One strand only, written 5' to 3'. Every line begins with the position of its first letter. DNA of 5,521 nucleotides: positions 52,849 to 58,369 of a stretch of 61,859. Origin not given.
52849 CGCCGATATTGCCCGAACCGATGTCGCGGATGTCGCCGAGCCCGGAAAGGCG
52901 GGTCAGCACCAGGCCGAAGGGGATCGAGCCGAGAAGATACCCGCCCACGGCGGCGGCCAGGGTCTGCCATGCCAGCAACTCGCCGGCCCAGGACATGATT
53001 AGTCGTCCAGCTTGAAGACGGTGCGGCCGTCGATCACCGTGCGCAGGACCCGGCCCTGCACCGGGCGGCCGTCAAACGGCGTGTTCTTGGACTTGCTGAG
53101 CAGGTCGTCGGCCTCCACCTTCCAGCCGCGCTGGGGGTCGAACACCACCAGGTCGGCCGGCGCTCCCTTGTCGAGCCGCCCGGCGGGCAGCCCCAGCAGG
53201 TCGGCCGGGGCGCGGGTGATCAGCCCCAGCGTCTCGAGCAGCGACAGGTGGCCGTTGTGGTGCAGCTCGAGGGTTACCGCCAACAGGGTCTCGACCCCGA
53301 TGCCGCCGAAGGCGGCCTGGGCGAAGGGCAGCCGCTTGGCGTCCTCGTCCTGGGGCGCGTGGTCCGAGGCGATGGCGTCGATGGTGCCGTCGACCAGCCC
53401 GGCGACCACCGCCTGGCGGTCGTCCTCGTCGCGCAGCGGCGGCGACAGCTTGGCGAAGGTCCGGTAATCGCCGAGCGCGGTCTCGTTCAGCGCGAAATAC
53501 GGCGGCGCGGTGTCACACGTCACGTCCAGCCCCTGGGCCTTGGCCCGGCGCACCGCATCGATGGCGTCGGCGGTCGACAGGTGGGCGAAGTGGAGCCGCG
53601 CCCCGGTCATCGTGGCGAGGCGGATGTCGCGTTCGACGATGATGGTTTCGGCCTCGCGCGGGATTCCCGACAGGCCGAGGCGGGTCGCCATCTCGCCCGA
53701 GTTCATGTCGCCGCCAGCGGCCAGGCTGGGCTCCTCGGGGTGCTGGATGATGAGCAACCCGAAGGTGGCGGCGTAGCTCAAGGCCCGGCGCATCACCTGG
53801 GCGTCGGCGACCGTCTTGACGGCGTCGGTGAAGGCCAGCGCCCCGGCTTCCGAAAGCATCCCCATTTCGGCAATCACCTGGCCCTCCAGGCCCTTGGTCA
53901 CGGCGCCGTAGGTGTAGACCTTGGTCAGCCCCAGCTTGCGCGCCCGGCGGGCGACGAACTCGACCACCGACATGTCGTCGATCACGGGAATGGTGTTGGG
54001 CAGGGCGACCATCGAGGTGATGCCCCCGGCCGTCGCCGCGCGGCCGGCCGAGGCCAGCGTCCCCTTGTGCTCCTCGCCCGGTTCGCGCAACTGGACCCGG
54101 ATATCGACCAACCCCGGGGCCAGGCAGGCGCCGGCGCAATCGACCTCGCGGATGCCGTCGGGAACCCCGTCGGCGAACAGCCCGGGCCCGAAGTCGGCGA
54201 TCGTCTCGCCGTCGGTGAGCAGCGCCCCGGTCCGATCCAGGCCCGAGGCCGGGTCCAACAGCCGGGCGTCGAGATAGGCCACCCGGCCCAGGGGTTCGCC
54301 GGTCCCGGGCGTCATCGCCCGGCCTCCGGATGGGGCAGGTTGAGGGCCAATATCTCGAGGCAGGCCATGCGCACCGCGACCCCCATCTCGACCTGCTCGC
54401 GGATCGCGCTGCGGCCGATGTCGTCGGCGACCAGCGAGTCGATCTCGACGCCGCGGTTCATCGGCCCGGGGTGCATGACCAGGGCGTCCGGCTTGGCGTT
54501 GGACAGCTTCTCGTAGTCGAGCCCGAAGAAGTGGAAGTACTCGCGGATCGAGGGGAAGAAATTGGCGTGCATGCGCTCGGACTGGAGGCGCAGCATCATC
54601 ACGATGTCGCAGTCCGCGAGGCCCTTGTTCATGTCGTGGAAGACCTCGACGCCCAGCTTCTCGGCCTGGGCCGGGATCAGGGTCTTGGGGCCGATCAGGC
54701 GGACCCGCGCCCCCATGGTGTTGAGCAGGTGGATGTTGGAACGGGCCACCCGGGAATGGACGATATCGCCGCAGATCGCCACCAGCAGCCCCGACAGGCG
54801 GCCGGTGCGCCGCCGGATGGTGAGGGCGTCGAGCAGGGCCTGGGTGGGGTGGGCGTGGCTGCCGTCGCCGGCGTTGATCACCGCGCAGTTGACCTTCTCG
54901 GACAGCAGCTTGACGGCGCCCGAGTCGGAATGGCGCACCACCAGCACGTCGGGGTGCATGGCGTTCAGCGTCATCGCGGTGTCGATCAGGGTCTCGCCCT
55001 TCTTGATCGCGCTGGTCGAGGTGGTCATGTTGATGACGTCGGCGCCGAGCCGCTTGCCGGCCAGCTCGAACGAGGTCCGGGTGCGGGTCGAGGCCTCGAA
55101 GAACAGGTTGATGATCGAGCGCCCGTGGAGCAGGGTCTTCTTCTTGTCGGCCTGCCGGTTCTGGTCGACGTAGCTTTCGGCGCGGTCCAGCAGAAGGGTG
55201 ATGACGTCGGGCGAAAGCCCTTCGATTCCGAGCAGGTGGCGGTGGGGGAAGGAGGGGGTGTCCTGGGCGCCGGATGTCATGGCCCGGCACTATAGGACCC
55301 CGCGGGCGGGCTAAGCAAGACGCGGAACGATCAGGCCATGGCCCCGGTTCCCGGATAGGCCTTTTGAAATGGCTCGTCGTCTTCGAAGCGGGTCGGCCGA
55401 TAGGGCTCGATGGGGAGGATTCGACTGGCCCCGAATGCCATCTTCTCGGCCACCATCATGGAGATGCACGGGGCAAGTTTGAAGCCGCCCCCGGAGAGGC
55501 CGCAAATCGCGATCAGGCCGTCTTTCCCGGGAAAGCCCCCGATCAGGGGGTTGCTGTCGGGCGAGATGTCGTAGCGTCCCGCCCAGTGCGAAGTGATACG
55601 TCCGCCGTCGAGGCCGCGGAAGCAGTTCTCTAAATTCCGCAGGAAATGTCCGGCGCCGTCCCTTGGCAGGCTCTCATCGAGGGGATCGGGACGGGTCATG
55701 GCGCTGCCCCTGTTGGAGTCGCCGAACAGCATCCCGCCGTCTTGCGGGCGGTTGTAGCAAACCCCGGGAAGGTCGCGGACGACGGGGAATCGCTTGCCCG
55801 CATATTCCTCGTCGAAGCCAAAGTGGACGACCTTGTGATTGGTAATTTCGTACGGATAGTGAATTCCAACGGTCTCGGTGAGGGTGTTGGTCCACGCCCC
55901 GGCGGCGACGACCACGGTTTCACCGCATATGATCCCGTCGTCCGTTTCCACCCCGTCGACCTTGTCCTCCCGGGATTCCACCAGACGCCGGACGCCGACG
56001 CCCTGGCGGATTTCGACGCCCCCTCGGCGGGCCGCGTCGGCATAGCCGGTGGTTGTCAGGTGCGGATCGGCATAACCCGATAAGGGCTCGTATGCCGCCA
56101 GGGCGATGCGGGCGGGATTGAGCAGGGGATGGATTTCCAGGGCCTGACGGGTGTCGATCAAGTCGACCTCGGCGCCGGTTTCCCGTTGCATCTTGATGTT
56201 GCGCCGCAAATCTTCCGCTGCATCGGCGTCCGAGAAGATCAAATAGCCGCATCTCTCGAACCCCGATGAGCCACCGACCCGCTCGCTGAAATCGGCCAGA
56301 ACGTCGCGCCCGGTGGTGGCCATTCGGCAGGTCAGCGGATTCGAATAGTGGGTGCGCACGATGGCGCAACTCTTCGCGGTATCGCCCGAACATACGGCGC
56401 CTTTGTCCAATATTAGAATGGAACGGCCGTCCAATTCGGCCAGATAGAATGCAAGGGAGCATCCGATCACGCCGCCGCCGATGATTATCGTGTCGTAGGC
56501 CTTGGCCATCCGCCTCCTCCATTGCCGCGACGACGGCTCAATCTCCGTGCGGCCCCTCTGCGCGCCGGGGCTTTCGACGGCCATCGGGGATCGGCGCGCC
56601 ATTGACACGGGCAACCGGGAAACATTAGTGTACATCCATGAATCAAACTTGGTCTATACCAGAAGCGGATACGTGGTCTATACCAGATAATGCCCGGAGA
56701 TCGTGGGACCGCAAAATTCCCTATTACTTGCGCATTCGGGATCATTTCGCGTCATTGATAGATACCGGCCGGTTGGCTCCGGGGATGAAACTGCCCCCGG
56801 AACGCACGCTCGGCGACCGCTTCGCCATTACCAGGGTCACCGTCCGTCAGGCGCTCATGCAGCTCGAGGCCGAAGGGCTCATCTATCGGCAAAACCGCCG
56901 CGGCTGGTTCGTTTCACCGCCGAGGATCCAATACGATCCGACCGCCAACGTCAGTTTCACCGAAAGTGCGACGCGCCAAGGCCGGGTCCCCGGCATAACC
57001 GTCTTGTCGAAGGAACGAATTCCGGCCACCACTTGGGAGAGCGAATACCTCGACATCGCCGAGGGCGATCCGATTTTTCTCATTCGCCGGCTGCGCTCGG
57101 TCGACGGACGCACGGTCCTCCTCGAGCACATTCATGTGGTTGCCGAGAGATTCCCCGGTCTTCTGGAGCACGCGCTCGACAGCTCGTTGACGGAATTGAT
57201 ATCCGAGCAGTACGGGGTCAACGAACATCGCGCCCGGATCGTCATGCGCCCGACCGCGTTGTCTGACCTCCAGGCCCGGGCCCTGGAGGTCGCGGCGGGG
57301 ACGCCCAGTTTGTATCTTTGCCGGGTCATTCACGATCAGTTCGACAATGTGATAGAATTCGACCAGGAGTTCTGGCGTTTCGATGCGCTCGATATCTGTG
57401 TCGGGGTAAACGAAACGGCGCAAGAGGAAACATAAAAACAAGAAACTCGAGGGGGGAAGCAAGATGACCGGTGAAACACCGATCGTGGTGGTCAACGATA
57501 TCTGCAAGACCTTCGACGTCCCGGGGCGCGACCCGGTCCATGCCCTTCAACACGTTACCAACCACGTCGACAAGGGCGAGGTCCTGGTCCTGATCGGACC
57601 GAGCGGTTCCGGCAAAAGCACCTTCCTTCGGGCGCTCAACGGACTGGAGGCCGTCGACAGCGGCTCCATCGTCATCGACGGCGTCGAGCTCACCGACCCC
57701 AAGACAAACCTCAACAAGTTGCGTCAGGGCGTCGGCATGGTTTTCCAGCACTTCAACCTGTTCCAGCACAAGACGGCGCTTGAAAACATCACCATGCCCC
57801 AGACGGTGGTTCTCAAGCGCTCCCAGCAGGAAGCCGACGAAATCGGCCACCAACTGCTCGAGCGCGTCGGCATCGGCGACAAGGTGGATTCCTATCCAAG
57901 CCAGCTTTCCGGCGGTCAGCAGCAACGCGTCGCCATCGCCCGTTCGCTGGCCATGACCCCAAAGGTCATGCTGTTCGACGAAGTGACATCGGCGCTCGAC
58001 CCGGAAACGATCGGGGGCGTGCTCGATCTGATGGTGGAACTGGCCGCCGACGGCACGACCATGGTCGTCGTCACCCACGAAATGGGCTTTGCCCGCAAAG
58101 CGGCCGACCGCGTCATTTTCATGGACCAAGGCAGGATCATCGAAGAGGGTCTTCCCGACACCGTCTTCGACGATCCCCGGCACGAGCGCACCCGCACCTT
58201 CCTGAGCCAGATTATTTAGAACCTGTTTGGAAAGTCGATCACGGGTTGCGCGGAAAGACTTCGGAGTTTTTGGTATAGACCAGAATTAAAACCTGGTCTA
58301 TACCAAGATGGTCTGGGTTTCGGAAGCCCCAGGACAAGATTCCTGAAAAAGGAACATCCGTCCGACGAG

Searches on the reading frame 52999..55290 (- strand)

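Call 56: search_protein_families(library=pfam, proteins=[window:52999-55290:-], max_evalue=0.001)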
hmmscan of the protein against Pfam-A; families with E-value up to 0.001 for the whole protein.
window:52999-55290:- (763 aa): 2 families
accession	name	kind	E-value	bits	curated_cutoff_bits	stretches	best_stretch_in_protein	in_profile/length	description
PF01979.26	Amidohydro_1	-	5.3e-16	59.2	25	1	391-758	3-345/345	Amidohydrolase family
PF07969.17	Amidohydro_3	-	3.7e-09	37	29.7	1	640-759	371-472/472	Amidohydrolase family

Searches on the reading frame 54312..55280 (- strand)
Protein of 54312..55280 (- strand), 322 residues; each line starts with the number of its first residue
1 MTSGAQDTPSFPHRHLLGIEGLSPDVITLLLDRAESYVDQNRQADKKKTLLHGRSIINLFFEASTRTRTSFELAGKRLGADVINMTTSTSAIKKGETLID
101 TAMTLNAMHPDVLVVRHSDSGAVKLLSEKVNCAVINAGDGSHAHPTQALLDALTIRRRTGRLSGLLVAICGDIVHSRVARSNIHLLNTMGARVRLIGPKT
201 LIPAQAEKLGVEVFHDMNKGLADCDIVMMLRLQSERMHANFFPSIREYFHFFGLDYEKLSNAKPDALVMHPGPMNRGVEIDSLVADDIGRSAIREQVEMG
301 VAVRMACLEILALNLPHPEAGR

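Call 79: search_protein_families(library=pfam, proteins=[window:54312-55280:-], max_evalue=0.0001)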
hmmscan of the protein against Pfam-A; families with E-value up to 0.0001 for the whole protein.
window:54312-55280:- (322 aa): 2 families
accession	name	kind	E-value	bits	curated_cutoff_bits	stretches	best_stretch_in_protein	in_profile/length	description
PF02729.26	OTCace_N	-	2.6e-44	151.3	29.9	1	14-156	1-147/148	Aspartate/ornithine carbamoyltransferase, carbamoyl-P binding domain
PF00185.30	OTCace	-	1.9e-22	80.5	29.4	1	164-310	2-156/157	Aspartate/ornithine carbamoyltransferase, Asp/Orn binding domain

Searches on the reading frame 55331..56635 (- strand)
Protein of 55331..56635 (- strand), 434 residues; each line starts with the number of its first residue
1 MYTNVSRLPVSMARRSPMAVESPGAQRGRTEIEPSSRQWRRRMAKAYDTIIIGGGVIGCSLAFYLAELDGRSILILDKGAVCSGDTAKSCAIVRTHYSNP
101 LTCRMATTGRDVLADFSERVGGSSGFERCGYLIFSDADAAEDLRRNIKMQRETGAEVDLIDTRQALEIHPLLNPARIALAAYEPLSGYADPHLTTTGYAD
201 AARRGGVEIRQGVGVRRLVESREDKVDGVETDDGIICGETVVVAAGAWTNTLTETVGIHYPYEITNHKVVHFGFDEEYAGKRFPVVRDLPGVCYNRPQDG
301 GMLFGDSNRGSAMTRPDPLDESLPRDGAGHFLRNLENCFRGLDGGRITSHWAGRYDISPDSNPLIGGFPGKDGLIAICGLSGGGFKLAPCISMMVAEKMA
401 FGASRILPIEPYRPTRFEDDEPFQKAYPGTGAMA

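Call 53: find_encoding_contigs(protein=window:55331-56635:-, flank=10000, max_places=1)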
Protein window:55331-56635:- (434 aa): no gene with exactly this product is on record in the collection.

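Call 56: search_protein_families(library=pfam, proteins=[window:55331-56635:-], max_evalue=0.001)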
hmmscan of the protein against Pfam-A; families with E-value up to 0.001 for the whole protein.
window:55331-56635:- (434 aa): 5 families
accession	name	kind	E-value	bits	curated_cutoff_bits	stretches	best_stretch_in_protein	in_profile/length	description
PF01266.30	DAO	-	3.4e-60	204.9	27.9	1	48-397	1-352/353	FAD dependent oxidoreductase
PF07992.20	Pyr_redox_2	-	6.1e-07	29.6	26.1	0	47-78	143-173/291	Pyridine nucleotide-disulphide oxidoreductase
PF13450.12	NAD_binding_8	-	8.8e-06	26.3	21.9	1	51-87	1-36/68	NAD(P)-binding Rossmann-like domain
PF13738.12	Pyr_redox_3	-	0.00018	21.3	30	0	50-81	1-32/305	Pyridine nucleotide-disulphide oxidoreductase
PF00890.30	FAD_binding_2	-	0.00027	20.7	20.4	1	48-261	1-217/414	FAD binding domain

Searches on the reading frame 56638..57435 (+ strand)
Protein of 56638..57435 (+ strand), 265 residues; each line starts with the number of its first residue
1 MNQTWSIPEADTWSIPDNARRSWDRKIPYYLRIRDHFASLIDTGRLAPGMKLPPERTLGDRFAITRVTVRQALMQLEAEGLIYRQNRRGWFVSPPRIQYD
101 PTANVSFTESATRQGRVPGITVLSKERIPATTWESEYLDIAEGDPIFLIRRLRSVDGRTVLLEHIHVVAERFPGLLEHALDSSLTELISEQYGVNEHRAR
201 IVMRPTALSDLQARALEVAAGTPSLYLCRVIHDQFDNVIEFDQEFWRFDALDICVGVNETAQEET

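Call 56: search_protein_families(library=pfam, proteins=[window:56638-57435:+], max_evalue=0.001)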
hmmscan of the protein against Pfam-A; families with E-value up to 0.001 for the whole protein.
window:56638-57435:+ (265 aa): 3 families
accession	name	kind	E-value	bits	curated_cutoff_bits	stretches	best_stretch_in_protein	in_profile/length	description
PF07702.18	UTRA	-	2.1e-31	109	23.8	1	114-250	2-139/141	UTRA domain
PF00392.27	GntR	-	5.4e-19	68.1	27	1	30-92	2-64/64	Bacterial regulatory proteins, gntR family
PF13545.12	HTH_Crp_2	-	0.00076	19.8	27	0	56-88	26-58/70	Crp-like helix-turn-helix domain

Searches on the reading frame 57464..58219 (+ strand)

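Call 56: search_protein_families(library=pfam, proteins=[window:57464-58219:+], max_evalue=0.001)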
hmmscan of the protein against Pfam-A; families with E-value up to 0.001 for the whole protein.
window:57464-58219:+ (251 aa): 10 families
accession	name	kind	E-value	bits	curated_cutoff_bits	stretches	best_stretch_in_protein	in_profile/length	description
PF00005.33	ABC_tran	-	3.3e-36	125.3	25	1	28-176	1-137/137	ABC transporter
PF13304.12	AAA_21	-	2.8e-12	47.8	27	2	41-62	2-23/304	AAA domain, putative AbiEii toxin, Type IV TA system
PF02463.25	SMC_N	-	1.6e-09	37.9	40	1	122-218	118-209/220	RecF/RecN/SMC N terminal domain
PF13401.12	AAA_22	-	2.9e-05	24.8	27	1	39-91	6-59/130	AAA domain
PF13555.12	AAA_29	-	9.6e-05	22.5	27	1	32-59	16-43/61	P-loop containing region of AAA domain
PF09818.15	ABC_ATPase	-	0.0001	21.9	23.2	0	167-222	177-248/283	P-loop domain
PF03193.22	RsgA_GTPase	-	0.00014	22.2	30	1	27-66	96-134/174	RsgA GTPase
PF20703.3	nSTAND1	-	0.00016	21.8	27.1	1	27-57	22-52/379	Novel STAND NTPase 1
PF13191.12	AAA_16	-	0.0002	22.3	32.6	1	20-59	3-45/167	AAA ATPase domain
PF25199.1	nSTAND_NTPase5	-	0.00069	19.9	34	0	32-58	35-61/145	Novel STAND NTPase 5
